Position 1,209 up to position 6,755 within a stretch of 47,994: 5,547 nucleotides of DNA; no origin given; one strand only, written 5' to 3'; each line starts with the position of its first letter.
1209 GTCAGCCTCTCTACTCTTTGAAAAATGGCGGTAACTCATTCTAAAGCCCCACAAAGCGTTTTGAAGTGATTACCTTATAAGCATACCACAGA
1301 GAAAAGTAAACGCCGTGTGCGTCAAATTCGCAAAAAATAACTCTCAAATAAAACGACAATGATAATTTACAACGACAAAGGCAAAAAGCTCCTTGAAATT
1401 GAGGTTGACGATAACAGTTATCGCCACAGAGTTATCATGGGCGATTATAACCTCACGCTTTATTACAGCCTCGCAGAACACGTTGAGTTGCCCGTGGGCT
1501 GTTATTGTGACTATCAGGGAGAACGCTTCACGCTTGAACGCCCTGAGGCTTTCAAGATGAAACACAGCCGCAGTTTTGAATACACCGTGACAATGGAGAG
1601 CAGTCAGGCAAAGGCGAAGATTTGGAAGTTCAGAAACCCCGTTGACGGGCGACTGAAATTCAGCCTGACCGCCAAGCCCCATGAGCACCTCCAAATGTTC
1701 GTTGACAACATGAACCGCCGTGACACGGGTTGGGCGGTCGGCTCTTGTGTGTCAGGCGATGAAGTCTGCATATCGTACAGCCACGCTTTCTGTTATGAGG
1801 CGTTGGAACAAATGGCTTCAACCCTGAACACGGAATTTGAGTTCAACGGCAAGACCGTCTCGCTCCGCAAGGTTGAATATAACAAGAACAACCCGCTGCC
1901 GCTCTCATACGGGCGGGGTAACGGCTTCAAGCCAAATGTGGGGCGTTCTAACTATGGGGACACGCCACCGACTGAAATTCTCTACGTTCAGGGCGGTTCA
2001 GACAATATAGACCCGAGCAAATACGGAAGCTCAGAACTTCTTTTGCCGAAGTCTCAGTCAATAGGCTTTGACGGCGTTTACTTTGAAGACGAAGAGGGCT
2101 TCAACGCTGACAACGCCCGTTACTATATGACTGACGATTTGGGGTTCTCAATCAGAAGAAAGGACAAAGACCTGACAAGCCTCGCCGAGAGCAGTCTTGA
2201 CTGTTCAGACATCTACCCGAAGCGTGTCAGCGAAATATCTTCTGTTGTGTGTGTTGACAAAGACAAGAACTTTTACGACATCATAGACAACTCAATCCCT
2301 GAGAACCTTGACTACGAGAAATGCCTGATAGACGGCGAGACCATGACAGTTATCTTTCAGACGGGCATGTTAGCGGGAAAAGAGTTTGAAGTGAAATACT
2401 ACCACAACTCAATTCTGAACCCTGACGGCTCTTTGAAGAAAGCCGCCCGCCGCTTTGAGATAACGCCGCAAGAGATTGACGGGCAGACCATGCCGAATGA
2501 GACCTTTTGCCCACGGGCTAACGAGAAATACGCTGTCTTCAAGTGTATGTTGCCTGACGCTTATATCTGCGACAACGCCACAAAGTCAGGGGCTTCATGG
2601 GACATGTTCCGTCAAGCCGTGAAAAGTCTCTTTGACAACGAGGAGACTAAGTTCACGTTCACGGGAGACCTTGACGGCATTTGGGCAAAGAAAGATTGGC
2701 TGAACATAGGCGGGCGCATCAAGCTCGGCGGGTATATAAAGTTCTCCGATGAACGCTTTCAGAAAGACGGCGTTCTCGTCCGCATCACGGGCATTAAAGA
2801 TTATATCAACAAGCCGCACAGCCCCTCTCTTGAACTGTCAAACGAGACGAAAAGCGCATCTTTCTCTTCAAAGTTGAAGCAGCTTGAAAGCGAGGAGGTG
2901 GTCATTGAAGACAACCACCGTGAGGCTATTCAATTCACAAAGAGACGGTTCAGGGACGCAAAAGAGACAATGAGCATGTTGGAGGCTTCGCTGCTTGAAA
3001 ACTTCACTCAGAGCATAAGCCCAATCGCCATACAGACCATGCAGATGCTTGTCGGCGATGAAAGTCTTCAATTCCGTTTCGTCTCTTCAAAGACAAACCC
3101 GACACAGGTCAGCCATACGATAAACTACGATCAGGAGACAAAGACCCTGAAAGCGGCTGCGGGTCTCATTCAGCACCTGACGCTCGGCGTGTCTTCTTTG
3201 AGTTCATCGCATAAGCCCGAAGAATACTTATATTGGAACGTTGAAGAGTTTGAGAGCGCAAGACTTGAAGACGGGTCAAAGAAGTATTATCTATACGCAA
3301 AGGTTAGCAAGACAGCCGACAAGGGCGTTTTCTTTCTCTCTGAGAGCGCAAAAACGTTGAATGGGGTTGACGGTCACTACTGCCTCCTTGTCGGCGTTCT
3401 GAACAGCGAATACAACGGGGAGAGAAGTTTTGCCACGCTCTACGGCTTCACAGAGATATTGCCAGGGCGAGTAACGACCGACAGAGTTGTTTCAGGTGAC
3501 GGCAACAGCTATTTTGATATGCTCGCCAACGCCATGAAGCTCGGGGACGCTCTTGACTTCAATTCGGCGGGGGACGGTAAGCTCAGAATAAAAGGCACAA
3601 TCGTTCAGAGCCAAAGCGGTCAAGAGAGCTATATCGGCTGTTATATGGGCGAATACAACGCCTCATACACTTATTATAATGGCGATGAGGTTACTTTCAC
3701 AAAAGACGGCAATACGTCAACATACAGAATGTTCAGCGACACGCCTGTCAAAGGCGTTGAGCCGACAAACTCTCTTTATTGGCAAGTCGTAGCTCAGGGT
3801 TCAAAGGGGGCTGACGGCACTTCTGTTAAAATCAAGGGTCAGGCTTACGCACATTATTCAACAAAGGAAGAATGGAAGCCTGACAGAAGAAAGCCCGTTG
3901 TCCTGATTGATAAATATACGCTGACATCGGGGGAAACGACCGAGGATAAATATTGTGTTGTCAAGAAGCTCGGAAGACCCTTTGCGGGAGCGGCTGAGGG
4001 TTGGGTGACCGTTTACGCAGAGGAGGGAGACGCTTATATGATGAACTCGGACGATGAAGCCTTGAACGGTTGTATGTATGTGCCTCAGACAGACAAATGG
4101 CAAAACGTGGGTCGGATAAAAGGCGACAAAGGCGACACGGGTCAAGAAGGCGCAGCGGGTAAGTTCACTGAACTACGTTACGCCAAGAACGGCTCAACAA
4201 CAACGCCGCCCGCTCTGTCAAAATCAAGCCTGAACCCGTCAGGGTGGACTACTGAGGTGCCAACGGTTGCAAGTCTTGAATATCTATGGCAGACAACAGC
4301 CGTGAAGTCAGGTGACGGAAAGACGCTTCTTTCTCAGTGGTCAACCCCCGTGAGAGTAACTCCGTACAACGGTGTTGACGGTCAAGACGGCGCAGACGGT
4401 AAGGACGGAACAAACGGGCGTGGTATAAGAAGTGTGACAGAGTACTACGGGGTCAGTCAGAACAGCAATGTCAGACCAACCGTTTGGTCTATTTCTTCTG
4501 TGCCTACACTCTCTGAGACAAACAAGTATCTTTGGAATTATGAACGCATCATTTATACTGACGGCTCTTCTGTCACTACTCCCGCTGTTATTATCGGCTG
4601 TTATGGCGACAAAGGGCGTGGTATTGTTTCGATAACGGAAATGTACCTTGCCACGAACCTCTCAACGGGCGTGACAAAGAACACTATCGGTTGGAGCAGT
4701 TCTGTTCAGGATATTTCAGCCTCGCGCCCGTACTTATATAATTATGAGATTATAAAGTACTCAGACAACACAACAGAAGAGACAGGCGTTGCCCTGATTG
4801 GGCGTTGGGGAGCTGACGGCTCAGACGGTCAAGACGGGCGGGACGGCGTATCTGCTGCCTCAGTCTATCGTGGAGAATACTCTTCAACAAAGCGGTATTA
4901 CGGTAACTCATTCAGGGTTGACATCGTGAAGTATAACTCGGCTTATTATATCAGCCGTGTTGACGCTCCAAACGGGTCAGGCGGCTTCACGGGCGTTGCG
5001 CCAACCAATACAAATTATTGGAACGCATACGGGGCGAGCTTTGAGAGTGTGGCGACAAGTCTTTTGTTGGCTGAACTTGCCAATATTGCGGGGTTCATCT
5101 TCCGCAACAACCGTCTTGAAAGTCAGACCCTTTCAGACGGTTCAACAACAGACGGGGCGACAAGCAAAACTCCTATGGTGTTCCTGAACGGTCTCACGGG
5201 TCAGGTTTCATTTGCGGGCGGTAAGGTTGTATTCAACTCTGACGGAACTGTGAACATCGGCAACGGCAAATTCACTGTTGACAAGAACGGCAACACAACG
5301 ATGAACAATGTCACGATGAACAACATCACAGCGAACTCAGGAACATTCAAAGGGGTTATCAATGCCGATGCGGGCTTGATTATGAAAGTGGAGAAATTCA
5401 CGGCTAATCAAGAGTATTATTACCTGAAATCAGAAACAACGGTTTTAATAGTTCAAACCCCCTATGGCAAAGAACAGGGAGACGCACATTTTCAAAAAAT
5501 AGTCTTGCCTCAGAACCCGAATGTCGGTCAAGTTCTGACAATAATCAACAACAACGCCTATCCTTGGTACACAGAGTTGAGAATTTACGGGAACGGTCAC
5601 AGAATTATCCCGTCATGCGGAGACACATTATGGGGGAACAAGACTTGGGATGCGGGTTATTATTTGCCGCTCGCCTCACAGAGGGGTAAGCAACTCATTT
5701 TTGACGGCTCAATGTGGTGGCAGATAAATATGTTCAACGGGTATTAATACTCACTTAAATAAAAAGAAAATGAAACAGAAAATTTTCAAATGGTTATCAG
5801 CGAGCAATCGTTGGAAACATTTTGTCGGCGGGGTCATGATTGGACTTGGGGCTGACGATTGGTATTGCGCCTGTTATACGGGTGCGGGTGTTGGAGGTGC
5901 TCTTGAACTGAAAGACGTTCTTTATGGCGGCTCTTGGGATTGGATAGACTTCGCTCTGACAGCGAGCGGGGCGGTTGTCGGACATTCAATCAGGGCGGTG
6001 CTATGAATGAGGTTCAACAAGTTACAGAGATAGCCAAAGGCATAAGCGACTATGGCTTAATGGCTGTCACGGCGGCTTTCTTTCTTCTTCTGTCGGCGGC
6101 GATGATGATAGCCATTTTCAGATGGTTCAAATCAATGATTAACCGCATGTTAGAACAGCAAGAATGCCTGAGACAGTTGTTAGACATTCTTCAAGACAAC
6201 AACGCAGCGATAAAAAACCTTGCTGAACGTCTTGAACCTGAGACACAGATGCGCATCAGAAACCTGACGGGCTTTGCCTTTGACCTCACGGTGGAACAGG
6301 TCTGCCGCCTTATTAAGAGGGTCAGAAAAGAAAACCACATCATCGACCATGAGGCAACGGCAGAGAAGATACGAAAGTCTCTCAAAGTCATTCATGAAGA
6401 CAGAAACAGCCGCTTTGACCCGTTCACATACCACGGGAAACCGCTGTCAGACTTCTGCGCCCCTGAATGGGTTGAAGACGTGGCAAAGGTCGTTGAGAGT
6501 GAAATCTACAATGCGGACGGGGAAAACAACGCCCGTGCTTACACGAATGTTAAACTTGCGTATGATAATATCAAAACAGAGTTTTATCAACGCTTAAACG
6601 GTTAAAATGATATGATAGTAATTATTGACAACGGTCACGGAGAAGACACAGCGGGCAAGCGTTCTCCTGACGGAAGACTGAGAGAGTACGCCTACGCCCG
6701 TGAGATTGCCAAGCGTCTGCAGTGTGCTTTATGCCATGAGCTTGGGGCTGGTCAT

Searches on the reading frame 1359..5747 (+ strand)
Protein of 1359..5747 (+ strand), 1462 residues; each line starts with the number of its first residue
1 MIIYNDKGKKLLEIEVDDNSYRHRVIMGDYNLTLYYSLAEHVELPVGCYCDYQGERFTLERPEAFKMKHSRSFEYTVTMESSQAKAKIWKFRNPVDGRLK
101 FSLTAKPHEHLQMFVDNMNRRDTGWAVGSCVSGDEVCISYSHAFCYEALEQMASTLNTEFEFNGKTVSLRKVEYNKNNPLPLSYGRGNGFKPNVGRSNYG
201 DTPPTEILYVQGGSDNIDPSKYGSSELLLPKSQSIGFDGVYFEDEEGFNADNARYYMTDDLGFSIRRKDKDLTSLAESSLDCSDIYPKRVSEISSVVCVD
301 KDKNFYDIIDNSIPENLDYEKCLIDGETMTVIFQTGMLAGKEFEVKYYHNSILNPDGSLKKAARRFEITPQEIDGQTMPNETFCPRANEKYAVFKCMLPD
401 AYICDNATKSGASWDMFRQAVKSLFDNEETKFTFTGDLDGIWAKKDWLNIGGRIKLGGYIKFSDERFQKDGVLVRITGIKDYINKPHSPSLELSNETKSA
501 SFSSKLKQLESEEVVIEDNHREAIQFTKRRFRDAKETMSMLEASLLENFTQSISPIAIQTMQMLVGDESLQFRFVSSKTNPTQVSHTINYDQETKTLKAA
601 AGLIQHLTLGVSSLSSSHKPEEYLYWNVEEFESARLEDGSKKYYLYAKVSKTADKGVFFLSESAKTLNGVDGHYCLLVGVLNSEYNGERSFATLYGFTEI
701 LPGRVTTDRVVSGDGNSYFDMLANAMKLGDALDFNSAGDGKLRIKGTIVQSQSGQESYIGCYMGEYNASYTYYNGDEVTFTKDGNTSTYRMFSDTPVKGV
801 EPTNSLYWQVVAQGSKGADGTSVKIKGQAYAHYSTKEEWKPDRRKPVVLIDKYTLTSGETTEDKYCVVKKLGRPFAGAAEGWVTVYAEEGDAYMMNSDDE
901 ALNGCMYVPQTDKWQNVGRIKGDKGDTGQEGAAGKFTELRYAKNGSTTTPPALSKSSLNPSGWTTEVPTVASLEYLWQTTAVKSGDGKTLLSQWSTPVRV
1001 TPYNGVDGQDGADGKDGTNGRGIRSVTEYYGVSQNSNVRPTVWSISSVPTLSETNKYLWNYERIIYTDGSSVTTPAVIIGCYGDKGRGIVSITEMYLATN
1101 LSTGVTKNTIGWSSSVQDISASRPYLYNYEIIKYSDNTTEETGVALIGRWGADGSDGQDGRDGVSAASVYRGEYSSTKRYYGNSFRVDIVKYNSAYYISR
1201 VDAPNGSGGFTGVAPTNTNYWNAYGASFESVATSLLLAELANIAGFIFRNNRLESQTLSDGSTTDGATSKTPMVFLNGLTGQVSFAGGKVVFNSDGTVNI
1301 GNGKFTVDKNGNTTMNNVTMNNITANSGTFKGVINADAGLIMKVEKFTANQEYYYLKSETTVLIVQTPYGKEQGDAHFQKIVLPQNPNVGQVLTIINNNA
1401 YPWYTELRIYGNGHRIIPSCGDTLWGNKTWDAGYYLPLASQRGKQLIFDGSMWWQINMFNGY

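Call 10: search_protein_families(library=phrogs, proteins=[window:1359-5747:+])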
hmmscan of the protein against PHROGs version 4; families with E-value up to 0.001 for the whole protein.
window:1359-5747:+ (1462 aa): 13 families
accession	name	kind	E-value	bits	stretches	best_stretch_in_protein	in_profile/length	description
phrog_15074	-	unknown function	3.2e-271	904.3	3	10-833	8-829/1773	-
phrog_22546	-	unknown function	3.4e-212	708.6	1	1-722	3-733/1386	-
phrog_19846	-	unknown function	1.5e-161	540.7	1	14-746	20-698/1272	-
phrog_17422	-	unknown function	2.2e-44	152.6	1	1-504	2-469/961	-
phrog_38044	-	unknown function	9.7e-42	143.2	2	1008-1167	2166-2333/3576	-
phrog_2189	-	tail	1.1e-22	80.9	2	1011-1086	504-581/971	tail protein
phrog_30133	-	head and packaging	8e-20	71.8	2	1006-1168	80-249/621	virion structural protein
phrog_31303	-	unknown function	2.5e-19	69.6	1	474-723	457-690/980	-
phrog_19691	-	head and packaging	2e-17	64.3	1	1133-1314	270-435/623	virion structural protein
phrog_6468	-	tail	5.4e-17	61.8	1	1005-1329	862-1156/1366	tail fiber protein; host specificity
phrog_19556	-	tail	7.6e-12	45.6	1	1002-1185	175-366/645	tail fiber protein; host specificity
phrog_28865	-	tail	2.3e-10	40.2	1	921-1077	373-514/810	tail protein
phrog_1806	-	tail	6.5e-06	26.6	0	1004-1027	214-237/276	collagen like minor tail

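Call 21: search_protein_families(library=pfam, max_evalue=0.01, proteins=[window:1359-5747:+])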
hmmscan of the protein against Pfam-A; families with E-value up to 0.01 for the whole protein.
window:1359-5747:+ (1462 aa): 1 family
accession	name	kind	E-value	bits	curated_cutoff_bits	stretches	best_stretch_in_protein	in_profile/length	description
PF06605.17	Prophage_tail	-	2.6e-06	27.7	31.3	0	453-500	197-243/250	Prophage endopeptidase tail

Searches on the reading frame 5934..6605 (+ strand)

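Call 22: search_protein_families(library=pfam, max_evalue=0.01, proteins=[window:5934-6605:+])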
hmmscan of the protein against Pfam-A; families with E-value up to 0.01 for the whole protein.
window:5934-6605:+ (223 aa): 1 family
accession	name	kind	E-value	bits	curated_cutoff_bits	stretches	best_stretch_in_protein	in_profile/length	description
PF23159.1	WH_Rok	-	0.0021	18.6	27.6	1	83-114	6-39/58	Repressor Rok winged helix domain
